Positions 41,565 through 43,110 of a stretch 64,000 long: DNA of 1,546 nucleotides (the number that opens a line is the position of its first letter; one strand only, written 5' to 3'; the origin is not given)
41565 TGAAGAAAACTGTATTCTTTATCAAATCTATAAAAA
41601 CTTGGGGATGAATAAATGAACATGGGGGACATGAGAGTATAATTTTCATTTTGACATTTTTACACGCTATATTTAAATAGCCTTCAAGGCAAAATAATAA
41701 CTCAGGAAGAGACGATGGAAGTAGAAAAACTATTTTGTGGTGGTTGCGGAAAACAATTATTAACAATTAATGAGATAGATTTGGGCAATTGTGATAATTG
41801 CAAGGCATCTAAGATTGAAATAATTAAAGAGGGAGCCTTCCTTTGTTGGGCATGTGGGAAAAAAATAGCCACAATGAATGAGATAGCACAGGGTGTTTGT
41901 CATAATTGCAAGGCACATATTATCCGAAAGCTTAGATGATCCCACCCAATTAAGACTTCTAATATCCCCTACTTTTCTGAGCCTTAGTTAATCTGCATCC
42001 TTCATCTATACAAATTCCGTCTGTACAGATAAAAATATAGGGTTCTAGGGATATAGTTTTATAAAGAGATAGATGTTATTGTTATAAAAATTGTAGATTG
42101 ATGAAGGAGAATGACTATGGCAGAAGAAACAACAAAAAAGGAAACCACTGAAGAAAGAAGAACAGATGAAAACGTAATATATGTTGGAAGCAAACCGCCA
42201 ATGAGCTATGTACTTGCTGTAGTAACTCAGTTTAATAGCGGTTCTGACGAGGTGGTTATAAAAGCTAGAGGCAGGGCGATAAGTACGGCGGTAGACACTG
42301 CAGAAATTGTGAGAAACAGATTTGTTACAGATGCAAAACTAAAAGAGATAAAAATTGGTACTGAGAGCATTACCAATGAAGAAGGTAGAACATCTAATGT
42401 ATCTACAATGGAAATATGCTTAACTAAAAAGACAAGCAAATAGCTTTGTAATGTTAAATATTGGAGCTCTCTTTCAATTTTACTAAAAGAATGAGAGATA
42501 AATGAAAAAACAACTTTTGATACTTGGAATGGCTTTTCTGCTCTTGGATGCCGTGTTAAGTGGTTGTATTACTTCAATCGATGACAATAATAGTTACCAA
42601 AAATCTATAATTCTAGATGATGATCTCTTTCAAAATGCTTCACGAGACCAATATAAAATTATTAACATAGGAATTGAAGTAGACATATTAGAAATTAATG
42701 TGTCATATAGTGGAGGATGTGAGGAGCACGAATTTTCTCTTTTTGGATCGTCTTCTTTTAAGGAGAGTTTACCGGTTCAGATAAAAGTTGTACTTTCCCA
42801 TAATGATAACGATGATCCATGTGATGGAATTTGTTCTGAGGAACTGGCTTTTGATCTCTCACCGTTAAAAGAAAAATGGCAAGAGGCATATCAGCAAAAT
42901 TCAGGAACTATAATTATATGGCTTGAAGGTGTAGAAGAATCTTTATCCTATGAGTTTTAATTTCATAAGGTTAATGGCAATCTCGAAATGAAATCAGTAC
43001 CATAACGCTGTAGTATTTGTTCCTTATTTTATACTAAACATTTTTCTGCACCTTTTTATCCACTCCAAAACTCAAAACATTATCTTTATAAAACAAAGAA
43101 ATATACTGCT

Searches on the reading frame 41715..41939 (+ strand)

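Call 13: search_protein_families(library=pfam, proteins=[window:41715-41939:+], max_evalue=0.01)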
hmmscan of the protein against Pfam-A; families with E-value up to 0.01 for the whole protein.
window:41715-41939:+ (74 aa): 2 families
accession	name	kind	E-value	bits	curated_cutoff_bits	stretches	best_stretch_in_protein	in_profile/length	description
PF12773.13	DZR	-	2.7e-06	27.9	27.3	1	26-70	1-35/45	Double zinc ribbon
PF09723.15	Zn_ribbon_8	-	0.0059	17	34.4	0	42-72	6-39/41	Zinc ribbon domain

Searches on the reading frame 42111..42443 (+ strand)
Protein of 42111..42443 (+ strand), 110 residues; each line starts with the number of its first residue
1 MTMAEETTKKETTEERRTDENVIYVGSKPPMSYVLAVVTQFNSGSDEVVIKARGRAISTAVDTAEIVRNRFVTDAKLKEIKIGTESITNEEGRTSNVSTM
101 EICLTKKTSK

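Call 13: search_protein_families(library=pfam, proteins=[window:42111-42443:+], max_evalue=0.01)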
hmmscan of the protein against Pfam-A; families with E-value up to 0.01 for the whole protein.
window:42111-42443:+ (110 aa): 1 family
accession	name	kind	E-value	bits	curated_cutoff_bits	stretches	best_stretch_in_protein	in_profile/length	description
PF01918.27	Alba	-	4.1e-23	81.4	25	1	21-83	1-65/66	Alba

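Call 22: find_homologous_proteins(query=window:42111-42443:+, max_evalue=1e-20)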
Query window:42111-42443:+ (110 aa): 5849 proteins with E <= 1e-20 among 6174 candidates; the best 120 are listed.
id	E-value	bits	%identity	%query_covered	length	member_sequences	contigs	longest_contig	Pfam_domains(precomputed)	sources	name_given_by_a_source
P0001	2.9e-59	214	100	98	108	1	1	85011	PF01918.28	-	-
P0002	7.0e-59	213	99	98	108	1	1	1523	PF01918.28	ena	-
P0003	6.3e-58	210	97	98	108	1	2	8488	PF01918.28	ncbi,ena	-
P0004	9.6e-58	210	96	98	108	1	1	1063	PF01918.28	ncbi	-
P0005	1.5e-57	209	97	98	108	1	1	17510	PF01918.28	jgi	jgi:DNA-binding protein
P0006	2.9e-57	208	96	84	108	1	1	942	PF01918.28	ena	-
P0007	5.8e-57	207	95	98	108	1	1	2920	PF01918.28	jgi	-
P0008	7.8e-57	207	96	84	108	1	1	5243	PF01918.28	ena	-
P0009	3.5e-56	205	95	98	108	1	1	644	PF01918.28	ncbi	-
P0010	4.6e-55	201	94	98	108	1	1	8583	PF01918.28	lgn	-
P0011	5.7e-55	201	93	84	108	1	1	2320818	PF01918.28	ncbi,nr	ncbi:MAG: DNA-binding protein Alba [Thermoplasmatales archaeon]|nr:MAG: DNA-binding protein Alba [Th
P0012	1.4e-54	199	93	85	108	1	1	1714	PF01918.28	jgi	-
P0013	1.9e-54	199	93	98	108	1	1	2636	PF01918.28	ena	-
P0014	3.2e-54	198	92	98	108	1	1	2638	PF01918.28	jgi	-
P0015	1.6e-53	196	91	98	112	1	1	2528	PF01918.28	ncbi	-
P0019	5.1e-51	188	89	98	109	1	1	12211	PF01918.28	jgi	-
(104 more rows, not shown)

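Call 23: find_encoding_contigs(protein=P0011, flank=10000, max_places=3)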
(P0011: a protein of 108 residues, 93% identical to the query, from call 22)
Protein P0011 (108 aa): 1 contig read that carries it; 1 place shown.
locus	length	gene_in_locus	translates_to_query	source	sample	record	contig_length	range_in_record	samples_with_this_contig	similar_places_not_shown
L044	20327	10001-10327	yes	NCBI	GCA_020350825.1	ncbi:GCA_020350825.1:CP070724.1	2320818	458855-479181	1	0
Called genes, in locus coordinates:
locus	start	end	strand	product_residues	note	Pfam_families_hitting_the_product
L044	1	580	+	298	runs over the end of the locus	PF01259:SAICAR_synt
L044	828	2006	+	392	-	PF00512:HisKA, PF02518:HATPase_c, PF13581:HATPase_c_2 (weak)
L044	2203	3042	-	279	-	PF02540:NAD_synthase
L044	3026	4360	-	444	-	PF00493:MCM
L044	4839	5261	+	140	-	PF01095:Pectinesterase (weak)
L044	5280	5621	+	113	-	PF05048:NosD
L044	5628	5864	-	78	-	PF01037:AsnC_trans_reg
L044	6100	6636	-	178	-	PF21800:KH_KRR1_2nd, PF22891:KH_PNO1_2nd, PF00013:KH_1 (weak)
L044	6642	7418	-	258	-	PF01163:RIO1, PF03109:ABC1 (weak)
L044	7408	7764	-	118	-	PF01176:eIF-1a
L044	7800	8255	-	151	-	PF01966:HD (weak)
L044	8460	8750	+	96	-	PF00072:Response_reg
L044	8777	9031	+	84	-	-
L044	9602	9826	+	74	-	PF12773:DZR (faint)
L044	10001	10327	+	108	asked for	PF01918:Alba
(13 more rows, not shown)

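Call 24: find_encoding_contigs(protein=P0005, flank=10000, max_places=3)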
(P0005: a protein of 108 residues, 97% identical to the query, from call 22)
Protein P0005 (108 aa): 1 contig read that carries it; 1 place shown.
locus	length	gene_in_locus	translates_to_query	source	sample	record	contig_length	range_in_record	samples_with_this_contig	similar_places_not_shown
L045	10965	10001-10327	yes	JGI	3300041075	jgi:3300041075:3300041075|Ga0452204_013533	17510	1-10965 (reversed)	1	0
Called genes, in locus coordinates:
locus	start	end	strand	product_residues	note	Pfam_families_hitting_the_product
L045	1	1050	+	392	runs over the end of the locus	PF00512:HisKA, PF02518:HATPase_c, PF13581:HATPase_c_2 (weak)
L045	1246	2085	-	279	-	PF02540:NAD_synthase, PF03054:tRNA_Me_trans (faint)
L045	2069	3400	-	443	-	PF00493:MCM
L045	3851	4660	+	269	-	PF05048:NosD, PF01095:Pectinesterase (weak)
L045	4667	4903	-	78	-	PF01037:AsnC_trans_reg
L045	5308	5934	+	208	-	-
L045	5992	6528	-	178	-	PF00013:KH_1 (weak), PF21800:KH_KRR1_2nd, PF22891:KH_PNO1_2nd, PF00013:KH_1 (weak)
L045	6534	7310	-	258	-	PF01163:RIO1, PF03109:ABC1 (weak)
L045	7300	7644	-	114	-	PF01176:eIF-1a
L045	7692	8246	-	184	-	PF01966:HD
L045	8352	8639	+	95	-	PF00072:Response_reg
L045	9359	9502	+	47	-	-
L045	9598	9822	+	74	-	-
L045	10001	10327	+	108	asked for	PF01918:Alba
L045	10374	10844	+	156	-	-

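Call 25: find_encoding_contigs(protein=P0003, flank=10000, max_places=3)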
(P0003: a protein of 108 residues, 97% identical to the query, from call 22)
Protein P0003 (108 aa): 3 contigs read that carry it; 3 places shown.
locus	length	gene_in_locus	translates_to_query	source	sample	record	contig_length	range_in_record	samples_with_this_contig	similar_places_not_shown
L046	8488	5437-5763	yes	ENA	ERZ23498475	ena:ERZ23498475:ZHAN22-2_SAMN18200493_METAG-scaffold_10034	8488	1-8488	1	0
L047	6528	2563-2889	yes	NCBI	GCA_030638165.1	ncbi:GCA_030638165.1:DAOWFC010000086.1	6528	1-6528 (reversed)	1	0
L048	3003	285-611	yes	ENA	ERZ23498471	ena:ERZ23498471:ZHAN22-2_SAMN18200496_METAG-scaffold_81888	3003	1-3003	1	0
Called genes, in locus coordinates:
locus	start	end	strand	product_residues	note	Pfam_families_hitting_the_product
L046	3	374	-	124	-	?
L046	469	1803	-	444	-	PF00493:MCM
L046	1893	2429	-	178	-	PF21800:KH_KRR1_2nd, PF22891:KH_PNO1_2nd, PF00013:KH_1 (weak)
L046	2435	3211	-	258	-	PF01163:RIO1, PF03109:ABC1 (weak)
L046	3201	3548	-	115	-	PF01176:eIF-1a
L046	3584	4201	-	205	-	PF01966:HD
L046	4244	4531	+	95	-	PF00072:Response_reg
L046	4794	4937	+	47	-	-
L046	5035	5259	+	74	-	PF12773:DZR (faint)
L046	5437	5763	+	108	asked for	PF01918:Alba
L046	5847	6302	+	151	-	-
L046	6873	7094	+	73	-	-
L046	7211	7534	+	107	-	-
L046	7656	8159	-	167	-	PF09719:C_GCAxxG_C_C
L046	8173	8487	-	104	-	?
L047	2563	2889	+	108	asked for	PF01918:Alba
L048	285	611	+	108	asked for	PF01918:Alba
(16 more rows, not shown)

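Call 36: find_encoding_contigs(protein=P0010, flank=10000, max_places=3)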
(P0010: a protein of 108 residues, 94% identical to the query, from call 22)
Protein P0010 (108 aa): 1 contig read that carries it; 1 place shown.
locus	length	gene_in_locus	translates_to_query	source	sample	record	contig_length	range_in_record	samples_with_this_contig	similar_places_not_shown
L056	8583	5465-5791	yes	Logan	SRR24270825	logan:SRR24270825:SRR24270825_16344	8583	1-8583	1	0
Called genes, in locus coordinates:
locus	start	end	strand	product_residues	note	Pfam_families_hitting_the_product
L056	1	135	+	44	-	?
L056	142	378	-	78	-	PF01037:AsnC_trans_reg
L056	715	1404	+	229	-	-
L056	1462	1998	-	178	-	PF21800:KH_KRR1_2nd, PF22891:KH_PNO1_2nd, PF00013:KH_1 (weak)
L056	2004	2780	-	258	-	PF03109:ABC1 (faint), PF01163:RIO1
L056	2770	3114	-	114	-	PF01176:eIF-1a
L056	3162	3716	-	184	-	PF01966:HD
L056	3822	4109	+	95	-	PF00072:Response_reg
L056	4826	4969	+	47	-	-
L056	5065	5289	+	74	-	-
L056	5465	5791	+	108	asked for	PF01918:Alba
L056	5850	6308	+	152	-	PF17415:NigD_C (weak)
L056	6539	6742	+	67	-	-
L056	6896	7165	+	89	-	-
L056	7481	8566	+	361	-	PF25470:DUF7901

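Call 37: find_encoding_contigs(protein=P0008, flank=10000, max_places=3)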
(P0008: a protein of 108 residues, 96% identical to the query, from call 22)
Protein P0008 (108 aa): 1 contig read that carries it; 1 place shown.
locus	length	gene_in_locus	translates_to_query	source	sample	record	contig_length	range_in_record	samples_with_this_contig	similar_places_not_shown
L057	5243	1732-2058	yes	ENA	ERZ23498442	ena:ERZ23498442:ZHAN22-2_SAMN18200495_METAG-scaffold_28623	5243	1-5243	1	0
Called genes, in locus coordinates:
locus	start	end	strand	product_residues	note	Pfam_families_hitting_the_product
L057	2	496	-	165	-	?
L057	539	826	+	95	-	PF00072:Response_reg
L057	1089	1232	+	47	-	-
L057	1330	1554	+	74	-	PF12773:DZR (faint)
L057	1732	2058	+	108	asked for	PF01918:Alba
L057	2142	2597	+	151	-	-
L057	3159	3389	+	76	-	-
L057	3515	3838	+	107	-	-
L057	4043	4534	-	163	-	-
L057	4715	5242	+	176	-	?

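Call 38: find_encoding_contigs(protein=P0019, flank=10000, max_places=3)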
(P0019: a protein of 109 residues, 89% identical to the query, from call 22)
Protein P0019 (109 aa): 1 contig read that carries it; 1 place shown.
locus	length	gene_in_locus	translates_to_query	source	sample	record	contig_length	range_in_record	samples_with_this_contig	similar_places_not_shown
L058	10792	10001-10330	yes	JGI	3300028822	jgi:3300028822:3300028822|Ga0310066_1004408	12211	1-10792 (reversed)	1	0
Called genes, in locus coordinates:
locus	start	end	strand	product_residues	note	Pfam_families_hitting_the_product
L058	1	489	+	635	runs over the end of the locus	?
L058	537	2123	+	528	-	PF23613:ELP3_N, PF04055:Radical_SAM, PF16199:Radical_SAM_C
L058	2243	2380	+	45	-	-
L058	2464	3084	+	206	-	PF01873:eIF-5_eIF-2B, PF01938:TRAM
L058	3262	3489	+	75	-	PF17723:RHH_8 (weak)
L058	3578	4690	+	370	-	PF00091:Tubulin, PF12327:FtsZ_C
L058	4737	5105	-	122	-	PF00072:Response_reg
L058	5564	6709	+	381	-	PF12146:Hydrolase_4 (weak), PF00561:Abhydrolase_1, PF12697:Abhydrolase_6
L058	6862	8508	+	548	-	PF00112:Peptidase_C1, PF00801:PKD, PF18911:PKD_4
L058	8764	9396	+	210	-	-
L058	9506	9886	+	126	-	-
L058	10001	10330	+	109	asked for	PF01918:Alba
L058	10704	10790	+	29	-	?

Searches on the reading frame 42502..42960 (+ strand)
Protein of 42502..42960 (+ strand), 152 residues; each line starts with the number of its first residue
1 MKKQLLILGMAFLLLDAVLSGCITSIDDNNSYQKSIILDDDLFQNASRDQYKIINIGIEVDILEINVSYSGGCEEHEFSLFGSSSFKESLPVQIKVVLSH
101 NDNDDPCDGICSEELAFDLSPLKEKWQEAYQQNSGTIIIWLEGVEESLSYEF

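Call 13: search_protein_families(library=pfam, proteins=[window:42502-42960:+], max_evalue=0.01)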
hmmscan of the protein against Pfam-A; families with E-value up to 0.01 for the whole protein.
window:42502-42960:+ (152 aa): 1 family
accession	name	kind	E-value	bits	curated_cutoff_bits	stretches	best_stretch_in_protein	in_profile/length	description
PF17415.7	NigD_C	-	0.0085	16.6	22.6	1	47-128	14-98/120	NigD-like C-terminal beta sandwich domain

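Call 14: find_encoding_contigs(protein=window:42502-42960:+, flank=10000, max_places=10)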
Protein window:42502-42960:+ (152 aa): 4 contigs read that carry it; 4 places shown.
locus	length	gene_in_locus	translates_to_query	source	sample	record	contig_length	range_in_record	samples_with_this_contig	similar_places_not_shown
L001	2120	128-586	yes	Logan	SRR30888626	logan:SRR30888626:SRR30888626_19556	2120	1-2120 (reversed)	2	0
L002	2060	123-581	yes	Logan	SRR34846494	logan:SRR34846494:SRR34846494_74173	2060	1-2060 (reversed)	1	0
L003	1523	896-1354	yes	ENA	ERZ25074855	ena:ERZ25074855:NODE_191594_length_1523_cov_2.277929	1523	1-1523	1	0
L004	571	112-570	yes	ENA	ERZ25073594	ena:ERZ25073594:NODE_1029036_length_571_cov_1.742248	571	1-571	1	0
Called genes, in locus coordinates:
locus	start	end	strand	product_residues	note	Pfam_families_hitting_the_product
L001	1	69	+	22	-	?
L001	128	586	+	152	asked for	-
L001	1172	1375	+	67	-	-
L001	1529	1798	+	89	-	-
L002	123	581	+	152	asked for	-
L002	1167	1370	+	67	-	-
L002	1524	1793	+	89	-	-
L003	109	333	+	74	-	PF12773:DZR (faint)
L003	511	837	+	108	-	PF01918:Alba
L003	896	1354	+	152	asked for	-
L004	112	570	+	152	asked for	?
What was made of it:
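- Tried and rejected: The source contig (85 kb) is not retrievable: look-ups returned only contigs of 2 kb or less (call 14).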
